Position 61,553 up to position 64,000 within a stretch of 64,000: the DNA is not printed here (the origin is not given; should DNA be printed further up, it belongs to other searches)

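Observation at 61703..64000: Unlisted 766-codon ORF running off the window: membrane-anchored VirB4/HerA-like ATPase with a coupled upstream partner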

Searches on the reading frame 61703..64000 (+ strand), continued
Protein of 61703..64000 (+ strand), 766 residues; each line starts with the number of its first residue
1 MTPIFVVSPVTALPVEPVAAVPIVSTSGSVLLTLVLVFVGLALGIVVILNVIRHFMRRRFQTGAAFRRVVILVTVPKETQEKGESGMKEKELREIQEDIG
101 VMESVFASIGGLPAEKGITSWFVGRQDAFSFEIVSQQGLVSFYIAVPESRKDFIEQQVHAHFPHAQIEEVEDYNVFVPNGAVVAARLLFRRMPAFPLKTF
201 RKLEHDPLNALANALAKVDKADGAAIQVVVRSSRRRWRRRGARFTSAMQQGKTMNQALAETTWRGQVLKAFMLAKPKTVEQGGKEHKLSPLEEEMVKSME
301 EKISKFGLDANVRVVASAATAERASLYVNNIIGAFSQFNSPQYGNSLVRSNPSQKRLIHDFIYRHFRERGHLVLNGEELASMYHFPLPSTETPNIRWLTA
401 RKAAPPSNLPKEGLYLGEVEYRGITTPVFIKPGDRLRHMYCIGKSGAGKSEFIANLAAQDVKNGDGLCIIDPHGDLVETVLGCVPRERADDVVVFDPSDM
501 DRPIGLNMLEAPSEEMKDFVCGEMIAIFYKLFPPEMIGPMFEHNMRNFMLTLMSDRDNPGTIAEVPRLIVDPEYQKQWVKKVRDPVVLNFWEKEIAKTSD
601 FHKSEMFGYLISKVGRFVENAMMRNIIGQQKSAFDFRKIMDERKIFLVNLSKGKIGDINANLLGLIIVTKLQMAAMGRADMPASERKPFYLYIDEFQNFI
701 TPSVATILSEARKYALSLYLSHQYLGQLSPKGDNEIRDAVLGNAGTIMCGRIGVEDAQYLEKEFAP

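Call 23: search_protein_families(library=pfam, proteins=[P0001], max_evalue=0.01)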
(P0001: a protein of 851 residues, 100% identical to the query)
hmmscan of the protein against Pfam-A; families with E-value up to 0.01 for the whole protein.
P0001 (851 aa): 5 families
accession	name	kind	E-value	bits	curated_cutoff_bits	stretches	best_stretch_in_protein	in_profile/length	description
PF02534.20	T4SS-DNA_transf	-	1.4e-07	31.2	20.1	1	622-763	241-381/468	Type IV secretory system Conjugative DNA transfer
PF01935.23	DUF87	-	1e-06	29.4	23.2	1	426-519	12-100/220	Helicase HerA, central domain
PF12696.13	TraG-D_C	-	1.3e-05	25.5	22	1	688-759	1-71/126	TraM recognition site of TraD and TraG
PF10412.15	TrwB_AAD_bind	-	0.00042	19.8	20.5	0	434-481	13-60/387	Type IV secretion-system coupling protein DNA-binding domain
PF13401.12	AAA_22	-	0.0085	16.8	27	0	437-467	6-36/130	AAA domain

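Call 32: search_solved_structures(query=A1, max_evalue=1, show_alignments=1)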
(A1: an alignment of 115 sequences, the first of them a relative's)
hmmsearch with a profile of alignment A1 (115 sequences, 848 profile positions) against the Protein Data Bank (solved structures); distinct sequences matched with E-value up to 1: 7.
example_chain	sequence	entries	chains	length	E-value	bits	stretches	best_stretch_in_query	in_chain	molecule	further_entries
1gl6_A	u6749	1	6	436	2.8e-06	28.8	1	423-472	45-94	ATPASE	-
1e9r_A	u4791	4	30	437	2.8e-06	28.8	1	423-472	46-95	CONJUGAL TRANSFER PROTEIN TRWB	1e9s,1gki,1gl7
6sz9_A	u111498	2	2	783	0.0001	23.6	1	416-489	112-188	IcmO (DotL)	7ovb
9x1l_A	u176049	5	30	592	0.0096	17.1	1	429-473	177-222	DNA helicase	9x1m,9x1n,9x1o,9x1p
4d2i_A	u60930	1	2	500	0.049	14.8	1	417-475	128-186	HERA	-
2kjq_A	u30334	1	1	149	0.083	14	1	422-465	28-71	DnaA-related protein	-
3tk1_A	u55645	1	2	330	0.76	10.8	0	425-466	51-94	Membrane ATPase/protein kinase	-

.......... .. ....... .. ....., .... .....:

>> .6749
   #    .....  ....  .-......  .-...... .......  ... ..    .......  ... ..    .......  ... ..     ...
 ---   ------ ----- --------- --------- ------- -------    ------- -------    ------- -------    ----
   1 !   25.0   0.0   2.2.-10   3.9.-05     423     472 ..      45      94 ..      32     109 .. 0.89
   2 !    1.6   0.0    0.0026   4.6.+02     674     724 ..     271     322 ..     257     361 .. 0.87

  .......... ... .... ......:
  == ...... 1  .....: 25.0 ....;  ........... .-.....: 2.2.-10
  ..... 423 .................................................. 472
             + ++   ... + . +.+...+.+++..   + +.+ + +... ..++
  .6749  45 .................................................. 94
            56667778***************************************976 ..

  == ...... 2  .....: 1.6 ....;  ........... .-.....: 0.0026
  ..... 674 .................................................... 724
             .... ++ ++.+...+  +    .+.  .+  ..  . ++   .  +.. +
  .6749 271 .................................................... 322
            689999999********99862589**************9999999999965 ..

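Call 42: predict_structure(alignment_id=A1)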
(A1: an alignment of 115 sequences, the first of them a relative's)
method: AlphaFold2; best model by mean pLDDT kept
length: 851 residues; sequences in the alignment: 115
mean_pLDDT: 90.1   pTM: 0.77
mean pLDDT of the five models: 90.1, 89.8, 89.0, 88.9, 89.0
residues with pLDDT >= 90: 667; 70-90: 120; 50-70: 29; < 50: 35
segments of 3 or more residues with pLDDT < 50: 1-22, 841-848
pLDDT, mean of each block of 10 residues (from residue 1): 38 41 57 90 95 91 92 81 56 92 97 93 94 97 97 95 91 94 97 96 95 97 98 94 95 91 86 65 79 95 97 98 98 97 95 93 94 98 93 87 93 97 93 96 95 98 98 96 97 97 96 91 90 81 94 94 92 94 96 91 81 82 93 96 98 92 94 92 95 94 84 94 93 92 96 94 94 92 96 96 96 97 96 79 44 43
secondary structure, 60 per line:
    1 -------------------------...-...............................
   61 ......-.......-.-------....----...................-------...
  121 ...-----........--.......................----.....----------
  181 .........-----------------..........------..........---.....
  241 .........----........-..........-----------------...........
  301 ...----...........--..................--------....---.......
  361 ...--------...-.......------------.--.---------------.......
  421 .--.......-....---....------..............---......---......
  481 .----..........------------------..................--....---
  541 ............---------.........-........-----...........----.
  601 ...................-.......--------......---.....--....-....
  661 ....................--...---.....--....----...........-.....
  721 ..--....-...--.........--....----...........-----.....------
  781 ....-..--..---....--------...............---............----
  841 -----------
elements in order (helices of 4 or more, strands of 3 or more residues): H30-66 E68-74 H84-87 H92-110 H118-123 E129-136 E139-147 H148-161 E166-170 E181-189 H207-216 E223-232 H236-249 H254-261 H263-272 H290-303 E308-318 H321-338 E347-350 H354-363 E372-374 H376-382 E414-421 E424-430 H432-435 E439-442 H449-462 E466-471 H475-481 H486-491 E492-495 H514-531 H534-537 H541-552 H562-570 H572-579 H585-595 H600-619 H621-627 H636-641 E645-649 H652-655 H657-680 E689-693 H696-699 H704-714 E716-722 H725-728 H735-743 E746-749 H754-764 H770-774 E781-784 E795-798 H807-821 H825-836

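Call 44: fold_search(model_id=the predicted structure, library=pdb)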
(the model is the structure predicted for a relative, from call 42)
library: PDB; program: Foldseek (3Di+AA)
matches with E <= 10: 845; with E <= 0.001: 95
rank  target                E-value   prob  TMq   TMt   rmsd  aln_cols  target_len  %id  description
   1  8rtd_O                6.4e-13  1.00  0.30  0.31  16.8       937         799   10  Stalk-Arches-IMC structure from the fully-assembled R388 type IV secretion system determined by cryo-EM. (released 2024-06-19)
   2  8rtd_T                6.4e-13  1.00  0.30  0.31  16.8       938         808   10  Stalk-Arches-IMC structure from the fully-assembled R388 type IV secretion system determined by cryo-EM. (released 2024-06-19)
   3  7o42_A                8.4e-13  1.00  0.27  0.25  15.9       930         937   10  TrwK/VirB4unbound trimer of dimers complex (with Hcp1) from the R388 type IV secretion system determined by cryo-EM. (released 2022-06-22)
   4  8rtd_g                1.6e-12  1.00  0.29  0.32  16.3       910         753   10  Stalk-Arches-IMC structure from the fully-assembled R388 type IV secretion system determined by cryo-EM. (released 2024-06-19)
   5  8rtd_P                5.0e-12  1.00  0.28  0.31  16.1       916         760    8  Stalk-Arches-IMC structure from the fully-assembled R388 type IV secretion system determined by cryo-EM. (released 2024-06-19)
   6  7o43_B                7.6e-12  1.00  0.30  0.32  16.2       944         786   10  TrwK/VirB4unbound dimer complex from R388 type IV secretion system determined by cryo-EM. (released 2022-06-22)
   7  8dol_A                1.6e-11  1.00  0.36  0.53   6.7       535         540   13  Mechanism of regulation of the Helicobacter pylori Cagbeta ATPase by CagZ (released 2023-02-15)
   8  7o43_A                2.8e-11  1.00  0.28  0.30  17.6       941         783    9  TrwK/VirB4unbound dimer complex from R388 type IV secretion system determined by cryo-EM. (released 2022-06-22)
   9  7o42_E                3.0e-11  1.00  0.26  0.24  14.3       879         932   11  TrwK/VirB4unbound trimer of dimers complex (with Hcp1) from the R388 type IV secretion system determined by cryo-EM. (released 2022-06-22)
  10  1e9s_I                6.9e-11  1.00  0.32  0.59   6.2       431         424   15  Bacterial conjugative coupling protein TrwBdeltaN70. Unbound monoclinic form. (released 2001-02-06)
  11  1e9s_A                1.1e-10  1.00  0.32  0.58   7.1       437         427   15  Bacterial conjugative coupling protein TrwBdeltaN70. Unbound monoclinic form. (released 2001-02-06)
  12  1e9s_L                1.3e-10  1.00  0.31  0.57   7.3       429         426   15  Bacterial conjugative coupling protein TrwBdeltaN70. Unbound monoclinic form. (released 2001-02-06)
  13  1e9s_K                1.6e-10  1.00  0.33  0.60   6.1       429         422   14  Bacterial conjugative coupling protein TrwBdeltaN70. Unbound monoclinic form. (released 2001-02-06)
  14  8rtb_A                1.7e-10  1.00  0.25  0.27  17.4       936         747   10  Extended inner membrane complex (IMC) protomer structure (TrwM/VirB3-TrwK/VirB4-TrwI/VirB6-TrwG/VirB8-TrwE/VirB10) fro (released 2024-06-19)
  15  7o41_A                1.9e-10  1.00  0.28  0.30  16.2       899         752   11  Hexameric composite model of the Inner Membrane Complex (IMC) with the Arches from the fully-assembled R388 type IV se (released 2022-06-22)
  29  4d2i_B                6.9e-10  1.00  0.30  0.53  14.4       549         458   11  Crystal structure of the HerA hexameric DNA translocase from Sulfolobus solfataricus bound to AMP-PNP (released 2014-12-03)
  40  9x1m_A                1.2e-09  1.00  0.33  0.46  18.1       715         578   14  The cryo-EM structure of HerA-NurA complex with AMPPNP and dsDNA from Thermococcus kodakarensis (released 2026-02-04)
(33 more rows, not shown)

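Call 64: search_dna_similar(query=P0001, collection=phages, mode=protein, max_rows=25)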
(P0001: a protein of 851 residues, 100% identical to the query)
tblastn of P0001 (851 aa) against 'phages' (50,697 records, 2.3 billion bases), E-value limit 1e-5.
Records with a match: 44; places in all: 44; records where one place covers at least 80% of the query: 2.
Best place of each record, by identity: <60% 44.
By first word of the organism name: Bacillus 36; Geobacillus 3; Deep-sea 2; Brevibacillus 1; Clostridium 1; Microcystis 1.
By host as written in the record: Bacillus subtilis 11; Bacillus subtilis BEST7003 6; Bacillus cereus 4; - 3; Bacillus megaterium str. ATCC 43725 2; Bacillus cereus BGSC 6E1 2; Bacillus cereus HER1399 2; Bacillus subtilis Delta6 2; and 11 more.
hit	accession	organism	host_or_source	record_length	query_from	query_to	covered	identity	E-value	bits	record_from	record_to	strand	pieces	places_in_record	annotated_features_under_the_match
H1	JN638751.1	Bacillus phage G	Bacillus megaterium str. ATCC 43725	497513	102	788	81%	23.8%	1e-43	177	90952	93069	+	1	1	156: gp156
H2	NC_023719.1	Bacillus phage G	Bacillus megaterium str. ATCC 43725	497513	102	788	81%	23.8%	1e-43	177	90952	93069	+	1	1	156: gp156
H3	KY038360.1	Brevibacillus phage MRSA107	sputum specimen in the respiratory ...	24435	130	779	76%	22.2%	1e-15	88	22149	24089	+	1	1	record has no annotation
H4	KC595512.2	Bacillus phage JL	Bacillus cereus BGSC 6E1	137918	131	770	75%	21.3%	2e-17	94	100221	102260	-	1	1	lipid A export ATP-binding/permease protein Msb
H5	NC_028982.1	Bacillus phage JL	Bacillus cereus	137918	131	770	75%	21.3%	2e-17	94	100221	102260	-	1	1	lipid A export ATP-binding/permease protein Msb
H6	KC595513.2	Bacillus phage Shanette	Bacillus cereus BGSC 6E1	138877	131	769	75%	20.8%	4e-17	93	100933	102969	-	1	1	hypothetical protein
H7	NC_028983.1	Bacillus phage Shanette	Bacillus cereus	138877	131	769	75%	20.8%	4e-17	93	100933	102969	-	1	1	hypothetical protein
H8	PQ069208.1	Bacillus phage S4-1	Bacillus sp. S4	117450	131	728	70%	21.0%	9e-16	89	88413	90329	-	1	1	record has no annotation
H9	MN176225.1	Bacillus phage 031MP004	Bacillus subtilis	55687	129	674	64%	22.8%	2e-6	58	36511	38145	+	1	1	51: ATPase-like protein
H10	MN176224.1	Bacillus phage 031MP002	Bacillus subtilis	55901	129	674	64%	22.8%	3e-6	57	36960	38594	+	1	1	52: ATPase-like protein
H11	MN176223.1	Bacillus phage 031MP003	Bacillus subtilis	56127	129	674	64%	22.8%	3e-6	57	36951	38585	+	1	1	53: ATPase-like protein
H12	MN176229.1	Bacillus phage 055SW001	Bacillus subtilis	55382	129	674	64%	22.8%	5e-6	57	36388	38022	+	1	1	50: ATPase-like protein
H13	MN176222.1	Bacillus phage 022DV001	Bacillus subtilis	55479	129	674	64%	22.8%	5e-6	57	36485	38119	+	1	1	50: ATPase-like protein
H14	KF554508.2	Bacillus phage CP-51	Bacillus cereus HER1399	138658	131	728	70%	20.7%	4e-16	90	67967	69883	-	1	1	hypothetical protein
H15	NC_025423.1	Bacillus phage CP-51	Bacillus cereus HER1399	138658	131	728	70%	20.7%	4e-16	90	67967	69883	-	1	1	hypothetical protein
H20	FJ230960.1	Bacillus phage SPO1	Bacillus subtilis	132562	131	728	70%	19.9%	4e-12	77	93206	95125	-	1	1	27.4: gp27.4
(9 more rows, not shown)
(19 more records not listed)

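Call 65: search_dna_similar(query=P0001, collection=plasmids, mode=protein, max_rows=25)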
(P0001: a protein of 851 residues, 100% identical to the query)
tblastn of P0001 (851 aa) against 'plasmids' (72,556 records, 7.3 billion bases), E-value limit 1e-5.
Records with a match: 295; places in all: 305; records where one place covers at least 80% of the query: 1.
Best place of each record, by identity: <60% 295.
By first word of the organism name: Bacillus 59; Streptomyces 39; Staphylococcus 33; Clostridium 21; Natrinema 12; Sulfolobus 11; Haladaptatus 9; Halomontanus 6; Halorussus 6; Halobaculum 5; and 62 more.
By predicted mobility (MOB-suite, as given by PLSDB): non-mobilizable 247; mobilizable 40; conjugative 8.
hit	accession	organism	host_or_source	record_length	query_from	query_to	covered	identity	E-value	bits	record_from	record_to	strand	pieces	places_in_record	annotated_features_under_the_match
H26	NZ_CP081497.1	Streptomyces sp. BHT-5-2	whole organism,plant soil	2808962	126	787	78%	29.8%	5e-49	196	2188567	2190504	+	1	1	none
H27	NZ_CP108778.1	Embleya sp. NBC_00896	-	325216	166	787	73%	28.0%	9e-50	199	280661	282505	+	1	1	type IV secretory system conjugative DNA transfer family protein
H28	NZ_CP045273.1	Priestia megaterium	pure culture,Paper surface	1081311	126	695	66%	30.0%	7e-37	249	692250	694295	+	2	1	none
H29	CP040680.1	Halostella pelagica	pure culture,isolated from salted brown ...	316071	92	788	77%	24.4%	7e-18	161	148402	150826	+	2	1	record has no annotation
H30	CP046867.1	Salinibaculum litoreum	pure culture,isolated from salted brown ...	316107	92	788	77%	24.4%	7e-18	161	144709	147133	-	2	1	record has no annotation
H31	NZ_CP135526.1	Halomontanus rarus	Salt lake,Salt lake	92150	92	785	81%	23.0%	8e-20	171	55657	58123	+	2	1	TraM recognition domain-containing protein | hypothetical protein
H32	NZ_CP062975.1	Pontibacillus sp. ALD_SL1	mangrove mud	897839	126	697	65%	28.7%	8e-14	230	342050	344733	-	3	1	hypothetical protein (x2)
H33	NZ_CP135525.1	Halomontanus rarus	Salt lake,Salt lake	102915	92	785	77%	24.0%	1e-15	157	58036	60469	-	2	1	type IV secretory system conjugative DNA transfer family protein | hypothetical protein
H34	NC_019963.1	Natrinema pellirubrum DSM 15624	-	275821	92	785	77%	24.0%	8e-20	160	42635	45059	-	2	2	type IV secretory system conjugative DNA transfer family protein | hypothetical protein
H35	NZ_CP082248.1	Natrinema sp. SYSU A 869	cell culture,salt lake sediment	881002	92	788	79%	23.5%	1e-18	161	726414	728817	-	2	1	hypothetical protein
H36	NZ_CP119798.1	Halomontanus rarus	cell culture,sediment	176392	92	785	79%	23.3%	2e-20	174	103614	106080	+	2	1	TraM recognition domain-containing protein | hypothetical protein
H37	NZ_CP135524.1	Halomontanus rarus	Salt lake,Salt lake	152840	92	785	77%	23.9%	5e-16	156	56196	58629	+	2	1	type IV secretory system conjugative DNA transfer family protein | hypothetical protein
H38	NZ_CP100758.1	Natrinema gelatinilyticum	marine sediment,sediment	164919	80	788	79%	23.2%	5e-17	161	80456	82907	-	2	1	type IV secretory system conjugative DNA transfer family protein | hypothetical protein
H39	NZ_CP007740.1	Bacillus methanolicus MGA3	soil sample, enrichment culture ...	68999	125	787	78%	23.3%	1e-27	129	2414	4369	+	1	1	DUF87 domain-containing protein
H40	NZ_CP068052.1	Peribacillus psychrosaccharolyticus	-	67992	121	788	78%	23.1%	7e-29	132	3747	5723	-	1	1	DUF87 domain-containing protein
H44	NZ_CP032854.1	Bacillus subtilis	cell culture,Cheonggukjang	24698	121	787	78%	22.7%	3e-28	130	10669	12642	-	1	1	DUF87 domain-containing protein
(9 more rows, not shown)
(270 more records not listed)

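Call 66: get_annotated_region(hit=H44, flank=8000)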
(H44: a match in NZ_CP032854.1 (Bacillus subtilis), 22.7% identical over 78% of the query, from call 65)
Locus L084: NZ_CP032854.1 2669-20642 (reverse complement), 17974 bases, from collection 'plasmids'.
description: Bacillus subtilis subsp. subtilis strain MH-1 plasmid unnamed1, complete sequence
organism: Bacillus subtilis (NCBI taxid 135461)
taxonomy: Bacteria; Bacillota; Bacilli; Bacillales; Bacillaceae; Bacillus; Bacillus subtilis
host: -; source: cell culture,Cheonggukjang; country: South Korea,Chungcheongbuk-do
typing (MOB-suite, as given by PLSDB): non-mobilizable
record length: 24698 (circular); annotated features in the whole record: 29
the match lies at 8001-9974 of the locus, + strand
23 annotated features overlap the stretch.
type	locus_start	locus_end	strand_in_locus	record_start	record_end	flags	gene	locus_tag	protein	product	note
CDS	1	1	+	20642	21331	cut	-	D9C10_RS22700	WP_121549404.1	hypothetical protein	-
CDS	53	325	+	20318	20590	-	-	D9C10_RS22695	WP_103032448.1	hypothetical protein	-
CDS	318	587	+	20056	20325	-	-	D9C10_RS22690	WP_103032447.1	hypothetical protein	-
CDS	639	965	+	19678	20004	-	-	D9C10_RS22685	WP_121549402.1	hypothetical protein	-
CDS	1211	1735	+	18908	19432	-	-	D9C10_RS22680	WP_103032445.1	thermonuclease family protein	-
CDS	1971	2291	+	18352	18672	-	-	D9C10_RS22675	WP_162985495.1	hypothetical protein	-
CDS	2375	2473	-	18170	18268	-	-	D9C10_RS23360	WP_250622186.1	putative holin-like toxin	-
CDS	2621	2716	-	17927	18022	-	-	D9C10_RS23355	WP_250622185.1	putative holin-like toxin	-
CDS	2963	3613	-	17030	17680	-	-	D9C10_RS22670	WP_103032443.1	SprT-like domain-containing protein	-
CDS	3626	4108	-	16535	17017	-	-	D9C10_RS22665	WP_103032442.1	hypothetical protein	-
CDS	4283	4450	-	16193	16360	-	-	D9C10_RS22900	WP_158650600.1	hypothetical protein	-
CDS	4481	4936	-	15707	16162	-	-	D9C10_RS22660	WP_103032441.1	hypothetical protein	-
CDS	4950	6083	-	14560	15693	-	-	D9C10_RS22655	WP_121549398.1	ParM/StbA family protein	GO:0030541 - plasmid partitioning [Evidence IEA]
CDS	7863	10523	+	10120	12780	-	-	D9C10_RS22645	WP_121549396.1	DUF87 domain-containing protein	-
CDS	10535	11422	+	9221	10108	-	-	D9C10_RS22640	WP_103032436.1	replication-relaxation family protein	-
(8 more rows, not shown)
